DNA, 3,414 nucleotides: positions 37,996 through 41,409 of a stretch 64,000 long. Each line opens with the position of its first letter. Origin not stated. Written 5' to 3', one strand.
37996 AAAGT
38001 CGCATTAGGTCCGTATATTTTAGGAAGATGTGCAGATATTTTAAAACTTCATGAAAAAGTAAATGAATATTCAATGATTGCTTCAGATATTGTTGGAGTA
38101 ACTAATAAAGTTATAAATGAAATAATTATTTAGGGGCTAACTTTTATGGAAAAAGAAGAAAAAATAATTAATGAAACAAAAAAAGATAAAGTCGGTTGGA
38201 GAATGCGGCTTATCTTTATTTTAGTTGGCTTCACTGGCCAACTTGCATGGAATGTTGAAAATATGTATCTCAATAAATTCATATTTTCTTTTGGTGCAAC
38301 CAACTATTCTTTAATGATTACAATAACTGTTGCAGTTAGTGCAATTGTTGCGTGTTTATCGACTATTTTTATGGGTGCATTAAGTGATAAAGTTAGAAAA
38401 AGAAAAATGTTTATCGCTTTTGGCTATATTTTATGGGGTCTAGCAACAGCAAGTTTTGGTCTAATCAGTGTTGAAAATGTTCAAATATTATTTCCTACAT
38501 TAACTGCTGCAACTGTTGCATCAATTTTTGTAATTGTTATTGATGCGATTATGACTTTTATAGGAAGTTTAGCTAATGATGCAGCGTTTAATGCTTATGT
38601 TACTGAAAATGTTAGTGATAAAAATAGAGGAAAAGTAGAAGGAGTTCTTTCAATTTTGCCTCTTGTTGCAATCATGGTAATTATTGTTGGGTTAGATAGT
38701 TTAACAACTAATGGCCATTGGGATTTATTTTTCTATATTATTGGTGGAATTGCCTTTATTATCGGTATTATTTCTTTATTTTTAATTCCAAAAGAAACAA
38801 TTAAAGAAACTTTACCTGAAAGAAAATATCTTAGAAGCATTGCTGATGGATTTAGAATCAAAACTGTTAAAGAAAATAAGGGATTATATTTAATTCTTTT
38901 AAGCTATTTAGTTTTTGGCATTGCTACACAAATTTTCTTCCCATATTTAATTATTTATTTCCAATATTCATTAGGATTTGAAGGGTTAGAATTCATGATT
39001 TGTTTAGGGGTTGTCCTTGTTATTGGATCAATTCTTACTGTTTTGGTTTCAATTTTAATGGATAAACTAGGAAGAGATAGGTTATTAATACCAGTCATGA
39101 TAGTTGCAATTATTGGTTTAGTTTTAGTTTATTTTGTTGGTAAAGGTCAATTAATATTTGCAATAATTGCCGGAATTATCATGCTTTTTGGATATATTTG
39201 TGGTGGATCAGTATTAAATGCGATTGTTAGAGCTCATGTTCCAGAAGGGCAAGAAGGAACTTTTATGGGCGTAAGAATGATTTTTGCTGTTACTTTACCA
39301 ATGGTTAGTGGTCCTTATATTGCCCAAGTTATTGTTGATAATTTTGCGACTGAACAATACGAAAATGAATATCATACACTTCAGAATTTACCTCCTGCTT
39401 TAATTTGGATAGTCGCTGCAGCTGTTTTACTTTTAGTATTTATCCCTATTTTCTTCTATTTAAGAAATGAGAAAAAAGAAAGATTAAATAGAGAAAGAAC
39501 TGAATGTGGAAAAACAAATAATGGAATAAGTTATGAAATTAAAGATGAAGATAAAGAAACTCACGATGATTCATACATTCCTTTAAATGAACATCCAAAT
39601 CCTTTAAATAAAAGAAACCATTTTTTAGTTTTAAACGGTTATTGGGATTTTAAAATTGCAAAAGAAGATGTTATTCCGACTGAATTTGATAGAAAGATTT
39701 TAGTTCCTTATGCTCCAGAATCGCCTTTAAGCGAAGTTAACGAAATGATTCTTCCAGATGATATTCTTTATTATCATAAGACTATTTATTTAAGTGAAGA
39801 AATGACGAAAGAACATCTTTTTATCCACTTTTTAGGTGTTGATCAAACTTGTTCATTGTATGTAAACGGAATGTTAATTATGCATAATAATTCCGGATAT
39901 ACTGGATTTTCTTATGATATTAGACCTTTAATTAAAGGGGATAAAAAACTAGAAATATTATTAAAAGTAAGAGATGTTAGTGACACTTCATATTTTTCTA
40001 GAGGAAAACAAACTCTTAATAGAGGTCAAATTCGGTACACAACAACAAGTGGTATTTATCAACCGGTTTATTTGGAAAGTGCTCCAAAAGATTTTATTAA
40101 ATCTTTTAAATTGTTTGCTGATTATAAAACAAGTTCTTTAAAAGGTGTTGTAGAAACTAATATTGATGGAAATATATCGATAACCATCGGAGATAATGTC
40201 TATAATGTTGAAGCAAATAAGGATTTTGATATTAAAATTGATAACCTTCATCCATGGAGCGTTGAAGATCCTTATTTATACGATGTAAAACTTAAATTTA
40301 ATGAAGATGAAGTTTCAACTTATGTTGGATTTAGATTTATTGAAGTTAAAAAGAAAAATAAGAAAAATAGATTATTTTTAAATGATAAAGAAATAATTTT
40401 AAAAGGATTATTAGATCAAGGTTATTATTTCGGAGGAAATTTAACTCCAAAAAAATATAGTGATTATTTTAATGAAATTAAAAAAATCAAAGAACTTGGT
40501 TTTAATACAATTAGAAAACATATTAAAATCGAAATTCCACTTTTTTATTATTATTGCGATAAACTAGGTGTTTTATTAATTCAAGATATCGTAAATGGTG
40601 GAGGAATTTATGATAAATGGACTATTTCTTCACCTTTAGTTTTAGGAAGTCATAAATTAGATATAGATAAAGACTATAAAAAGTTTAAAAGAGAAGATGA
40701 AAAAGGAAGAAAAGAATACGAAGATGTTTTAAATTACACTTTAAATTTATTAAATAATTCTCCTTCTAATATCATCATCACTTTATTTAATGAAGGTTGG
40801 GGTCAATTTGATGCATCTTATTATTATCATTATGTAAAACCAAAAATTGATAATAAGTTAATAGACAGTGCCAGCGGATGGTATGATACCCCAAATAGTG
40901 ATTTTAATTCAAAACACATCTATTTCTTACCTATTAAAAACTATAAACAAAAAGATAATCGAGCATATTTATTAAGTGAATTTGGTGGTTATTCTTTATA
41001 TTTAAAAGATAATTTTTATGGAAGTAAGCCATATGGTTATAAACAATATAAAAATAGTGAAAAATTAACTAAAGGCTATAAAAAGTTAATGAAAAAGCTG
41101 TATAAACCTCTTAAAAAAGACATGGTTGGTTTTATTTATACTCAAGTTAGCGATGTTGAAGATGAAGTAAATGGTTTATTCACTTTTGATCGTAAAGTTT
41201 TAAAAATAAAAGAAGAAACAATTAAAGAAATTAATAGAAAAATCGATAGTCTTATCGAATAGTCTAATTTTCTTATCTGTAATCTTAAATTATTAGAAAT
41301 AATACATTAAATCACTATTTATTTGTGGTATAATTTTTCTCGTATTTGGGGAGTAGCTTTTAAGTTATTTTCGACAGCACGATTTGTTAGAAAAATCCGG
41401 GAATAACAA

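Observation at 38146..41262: Natural permease-glycosidase fusion (MFS + GH2)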

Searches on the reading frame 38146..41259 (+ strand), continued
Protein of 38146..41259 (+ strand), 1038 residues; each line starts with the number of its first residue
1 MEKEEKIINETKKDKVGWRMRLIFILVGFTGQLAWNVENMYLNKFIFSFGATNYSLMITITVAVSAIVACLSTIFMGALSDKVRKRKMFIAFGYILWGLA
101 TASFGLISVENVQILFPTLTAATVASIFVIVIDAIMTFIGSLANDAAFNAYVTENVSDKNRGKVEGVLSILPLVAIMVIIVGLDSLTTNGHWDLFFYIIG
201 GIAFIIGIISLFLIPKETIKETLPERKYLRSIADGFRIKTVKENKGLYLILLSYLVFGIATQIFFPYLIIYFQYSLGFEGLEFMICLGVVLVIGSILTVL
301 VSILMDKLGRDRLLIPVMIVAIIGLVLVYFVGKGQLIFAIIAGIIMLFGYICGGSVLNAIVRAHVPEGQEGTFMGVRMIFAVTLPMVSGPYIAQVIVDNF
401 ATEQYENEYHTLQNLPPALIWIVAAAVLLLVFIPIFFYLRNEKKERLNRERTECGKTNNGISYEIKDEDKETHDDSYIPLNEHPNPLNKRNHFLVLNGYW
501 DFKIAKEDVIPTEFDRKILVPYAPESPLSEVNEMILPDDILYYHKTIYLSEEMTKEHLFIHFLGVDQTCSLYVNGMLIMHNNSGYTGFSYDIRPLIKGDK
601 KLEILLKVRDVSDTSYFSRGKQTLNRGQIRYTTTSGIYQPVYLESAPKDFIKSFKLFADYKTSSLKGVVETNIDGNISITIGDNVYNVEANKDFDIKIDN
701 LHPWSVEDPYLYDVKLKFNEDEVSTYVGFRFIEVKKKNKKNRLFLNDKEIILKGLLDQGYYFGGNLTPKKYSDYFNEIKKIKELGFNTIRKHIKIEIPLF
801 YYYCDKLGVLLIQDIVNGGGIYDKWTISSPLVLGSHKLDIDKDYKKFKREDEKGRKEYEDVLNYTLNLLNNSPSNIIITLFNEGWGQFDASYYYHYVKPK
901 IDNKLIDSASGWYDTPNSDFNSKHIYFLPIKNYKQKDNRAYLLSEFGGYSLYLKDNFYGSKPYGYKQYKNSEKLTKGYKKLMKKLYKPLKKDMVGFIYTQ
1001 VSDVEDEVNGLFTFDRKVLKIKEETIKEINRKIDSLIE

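Call 88: search_protein_families(library=pfam, proteins=[L030:5840-6844:+, L030:6825-7982:+, L044:4166-5206:+, L044:5894-7237:+, L044:7253-8008:+, L068:4371-5882:+, L068:5889-7175:+, L068:7214-7966:+], max_evalue=0.0001)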
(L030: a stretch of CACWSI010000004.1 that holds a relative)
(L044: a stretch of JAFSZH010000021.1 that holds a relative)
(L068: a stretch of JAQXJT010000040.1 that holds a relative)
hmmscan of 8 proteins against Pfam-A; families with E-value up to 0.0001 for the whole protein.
L030:5840-6844:+ (335 aa): 1 family
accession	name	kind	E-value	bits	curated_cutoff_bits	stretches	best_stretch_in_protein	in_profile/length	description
PF04018.18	VCA0040-like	-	5e-37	128.2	26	1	16-271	1-238/246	Undecaprenyl phosphate translocase-like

L030:6825-7982:+ (386 aa): 2 families
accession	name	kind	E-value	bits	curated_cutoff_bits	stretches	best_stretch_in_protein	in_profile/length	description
PF00288.32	GHMP_kinases_N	-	4.1e-14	53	22.3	1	92-179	2-87/87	GHMP kinases N terminal domain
PF10509.15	GalKase_gal_bdg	-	3.8e-10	39.6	23.1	1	7-55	1-48/49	Galactokinase galactose-binding signature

L044:4166-5206:+ (347 aa): 2 families
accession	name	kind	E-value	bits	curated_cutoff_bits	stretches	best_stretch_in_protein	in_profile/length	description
PF00126.33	HTH_1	-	8.7e-19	67.7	26.6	1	46-103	3-60/60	Bacterial regulatory helix-turn-helix protein, lysR family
PF03466.25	LysR_substrate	-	7.3e-08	32.5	28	1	173-266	45-138/209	LysR substrate binding domain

L044:5894-7237:+ (448 aa): 2 families
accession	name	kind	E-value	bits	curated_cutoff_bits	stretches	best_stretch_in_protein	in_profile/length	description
PF10509.15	GalKase_gal_bdg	-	3.3e-15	55.8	23.1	1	59-108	1-49/49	Galactokinase galactose-binding signature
PF00288.32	GHMP_kinases_N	-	9e-15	55.1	22.3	1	153-232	10-87/87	GHMP kinases N terminal domain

L044:7253-8008:+ (252 aa): 1 family
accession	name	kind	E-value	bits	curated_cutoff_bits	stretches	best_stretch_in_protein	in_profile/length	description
PF01790.23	LGT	-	5.9e-61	206.3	24.9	1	5-241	3-239/240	Prolipoprotein diacylglyceryl transferase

L068:4371-5882:+ (504 aa): 0 families

L068:5889-7175:+ (429 aa): 2 families
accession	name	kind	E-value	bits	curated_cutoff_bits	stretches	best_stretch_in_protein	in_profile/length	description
PF10509.15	GalKase_gal_bdg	-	1.3e-17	63.5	23.1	1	44-92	2-49/49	Galactokinase galactose-binding signature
PF00288.32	GHMP_kinases_N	-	3.3e-15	56.5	22.3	1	139-215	14-87/87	GHMP kinases N terminal domain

L068:7214-7966:+ (251 aa): 1 family
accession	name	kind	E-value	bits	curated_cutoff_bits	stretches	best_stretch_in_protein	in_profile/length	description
PF01790.23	LGT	-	1.3e-55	188.8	24.9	1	6-239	4-237/240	Prolipoprotein diacylglyceryl transferase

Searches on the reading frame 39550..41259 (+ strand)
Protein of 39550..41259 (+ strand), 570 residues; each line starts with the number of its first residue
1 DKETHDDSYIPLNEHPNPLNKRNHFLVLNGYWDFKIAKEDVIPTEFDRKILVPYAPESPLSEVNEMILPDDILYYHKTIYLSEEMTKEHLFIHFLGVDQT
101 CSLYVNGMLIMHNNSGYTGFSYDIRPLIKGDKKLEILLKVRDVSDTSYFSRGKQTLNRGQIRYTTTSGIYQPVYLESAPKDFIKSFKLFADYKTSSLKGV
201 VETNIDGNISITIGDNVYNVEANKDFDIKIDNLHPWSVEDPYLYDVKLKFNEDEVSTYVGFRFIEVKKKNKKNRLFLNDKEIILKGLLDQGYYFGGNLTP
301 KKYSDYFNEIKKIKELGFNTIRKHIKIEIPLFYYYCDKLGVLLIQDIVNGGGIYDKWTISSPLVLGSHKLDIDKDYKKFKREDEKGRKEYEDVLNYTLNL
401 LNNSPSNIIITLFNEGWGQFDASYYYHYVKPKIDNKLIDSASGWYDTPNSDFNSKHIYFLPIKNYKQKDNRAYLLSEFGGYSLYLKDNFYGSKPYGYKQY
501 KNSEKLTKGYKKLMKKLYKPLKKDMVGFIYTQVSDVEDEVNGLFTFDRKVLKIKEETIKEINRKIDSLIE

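Call 6: search_solved_structures(query=window:39550-41259:+, max_evalue=0.001, show_alignments=2)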
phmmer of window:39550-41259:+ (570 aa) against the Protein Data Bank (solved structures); distinct sequences matched with E-value up to 0.001: 75 (the best 60 are shown).
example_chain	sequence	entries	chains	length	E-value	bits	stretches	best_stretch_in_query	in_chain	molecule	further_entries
7sf2_A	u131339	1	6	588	5.6e-78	266.2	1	12-566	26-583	Glycosyl hydrolase family 2, sugar binding domain protein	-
9j6n_A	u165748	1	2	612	5.8e-64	219.9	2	11-349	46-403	Beta-D-galactofuranosidase 2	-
9j6m_A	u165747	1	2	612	2.9e-63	217.6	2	11-349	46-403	Beta-D-galactofuranosidase 2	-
7xyr_A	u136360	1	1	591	7.6e-43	150.2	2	9-351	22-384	Beta-glucuronidase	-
4jkm_A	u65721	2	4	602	2e-16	63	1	23-344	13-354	Beta-glucuronidase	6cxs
6s6z_A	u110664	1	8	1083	4.1e-13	52.1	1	69-347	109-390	Beta-galactosidase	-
6sd0_A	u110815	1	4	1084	4.1e-13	52.1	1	69-347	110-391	Beta-galactosidase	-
6ed1_A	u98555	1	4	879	1.7e-12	50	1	229-347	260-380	Glycosyl hydrolase family 2, sugar binding domain protein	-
4jkk_A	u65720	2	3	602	6e-12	48.2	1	20-360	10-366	Beta-glucuronidase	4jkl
6eca_A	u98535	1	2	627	1.1e-11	47.4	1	74-346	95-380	Beta-glucuronidase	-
7vqm_A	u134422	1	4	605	2.7e-11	46.1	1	73-348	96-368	GH2 beta-galacturonate AqGalA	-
3gm8_A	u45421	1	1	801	1.3e-10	43.7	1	67-350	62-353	Glycoside hydrolase family 2, candidate beta-glycosidase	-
6d89_C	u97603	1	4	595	1.5e-10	43.6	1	71-323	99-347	Beta-galactosidase/beta-glucuronidase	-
6d1n_A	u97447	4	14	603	1.5e-10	43.5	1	70-323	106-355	Beta-galactosidase/beta-glucuronidase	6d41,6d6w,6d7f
8e72_A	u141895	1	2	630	3.3e-10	42.4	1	20-347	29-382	Glycosyl hydrolase family 2, TIM barrel domain protein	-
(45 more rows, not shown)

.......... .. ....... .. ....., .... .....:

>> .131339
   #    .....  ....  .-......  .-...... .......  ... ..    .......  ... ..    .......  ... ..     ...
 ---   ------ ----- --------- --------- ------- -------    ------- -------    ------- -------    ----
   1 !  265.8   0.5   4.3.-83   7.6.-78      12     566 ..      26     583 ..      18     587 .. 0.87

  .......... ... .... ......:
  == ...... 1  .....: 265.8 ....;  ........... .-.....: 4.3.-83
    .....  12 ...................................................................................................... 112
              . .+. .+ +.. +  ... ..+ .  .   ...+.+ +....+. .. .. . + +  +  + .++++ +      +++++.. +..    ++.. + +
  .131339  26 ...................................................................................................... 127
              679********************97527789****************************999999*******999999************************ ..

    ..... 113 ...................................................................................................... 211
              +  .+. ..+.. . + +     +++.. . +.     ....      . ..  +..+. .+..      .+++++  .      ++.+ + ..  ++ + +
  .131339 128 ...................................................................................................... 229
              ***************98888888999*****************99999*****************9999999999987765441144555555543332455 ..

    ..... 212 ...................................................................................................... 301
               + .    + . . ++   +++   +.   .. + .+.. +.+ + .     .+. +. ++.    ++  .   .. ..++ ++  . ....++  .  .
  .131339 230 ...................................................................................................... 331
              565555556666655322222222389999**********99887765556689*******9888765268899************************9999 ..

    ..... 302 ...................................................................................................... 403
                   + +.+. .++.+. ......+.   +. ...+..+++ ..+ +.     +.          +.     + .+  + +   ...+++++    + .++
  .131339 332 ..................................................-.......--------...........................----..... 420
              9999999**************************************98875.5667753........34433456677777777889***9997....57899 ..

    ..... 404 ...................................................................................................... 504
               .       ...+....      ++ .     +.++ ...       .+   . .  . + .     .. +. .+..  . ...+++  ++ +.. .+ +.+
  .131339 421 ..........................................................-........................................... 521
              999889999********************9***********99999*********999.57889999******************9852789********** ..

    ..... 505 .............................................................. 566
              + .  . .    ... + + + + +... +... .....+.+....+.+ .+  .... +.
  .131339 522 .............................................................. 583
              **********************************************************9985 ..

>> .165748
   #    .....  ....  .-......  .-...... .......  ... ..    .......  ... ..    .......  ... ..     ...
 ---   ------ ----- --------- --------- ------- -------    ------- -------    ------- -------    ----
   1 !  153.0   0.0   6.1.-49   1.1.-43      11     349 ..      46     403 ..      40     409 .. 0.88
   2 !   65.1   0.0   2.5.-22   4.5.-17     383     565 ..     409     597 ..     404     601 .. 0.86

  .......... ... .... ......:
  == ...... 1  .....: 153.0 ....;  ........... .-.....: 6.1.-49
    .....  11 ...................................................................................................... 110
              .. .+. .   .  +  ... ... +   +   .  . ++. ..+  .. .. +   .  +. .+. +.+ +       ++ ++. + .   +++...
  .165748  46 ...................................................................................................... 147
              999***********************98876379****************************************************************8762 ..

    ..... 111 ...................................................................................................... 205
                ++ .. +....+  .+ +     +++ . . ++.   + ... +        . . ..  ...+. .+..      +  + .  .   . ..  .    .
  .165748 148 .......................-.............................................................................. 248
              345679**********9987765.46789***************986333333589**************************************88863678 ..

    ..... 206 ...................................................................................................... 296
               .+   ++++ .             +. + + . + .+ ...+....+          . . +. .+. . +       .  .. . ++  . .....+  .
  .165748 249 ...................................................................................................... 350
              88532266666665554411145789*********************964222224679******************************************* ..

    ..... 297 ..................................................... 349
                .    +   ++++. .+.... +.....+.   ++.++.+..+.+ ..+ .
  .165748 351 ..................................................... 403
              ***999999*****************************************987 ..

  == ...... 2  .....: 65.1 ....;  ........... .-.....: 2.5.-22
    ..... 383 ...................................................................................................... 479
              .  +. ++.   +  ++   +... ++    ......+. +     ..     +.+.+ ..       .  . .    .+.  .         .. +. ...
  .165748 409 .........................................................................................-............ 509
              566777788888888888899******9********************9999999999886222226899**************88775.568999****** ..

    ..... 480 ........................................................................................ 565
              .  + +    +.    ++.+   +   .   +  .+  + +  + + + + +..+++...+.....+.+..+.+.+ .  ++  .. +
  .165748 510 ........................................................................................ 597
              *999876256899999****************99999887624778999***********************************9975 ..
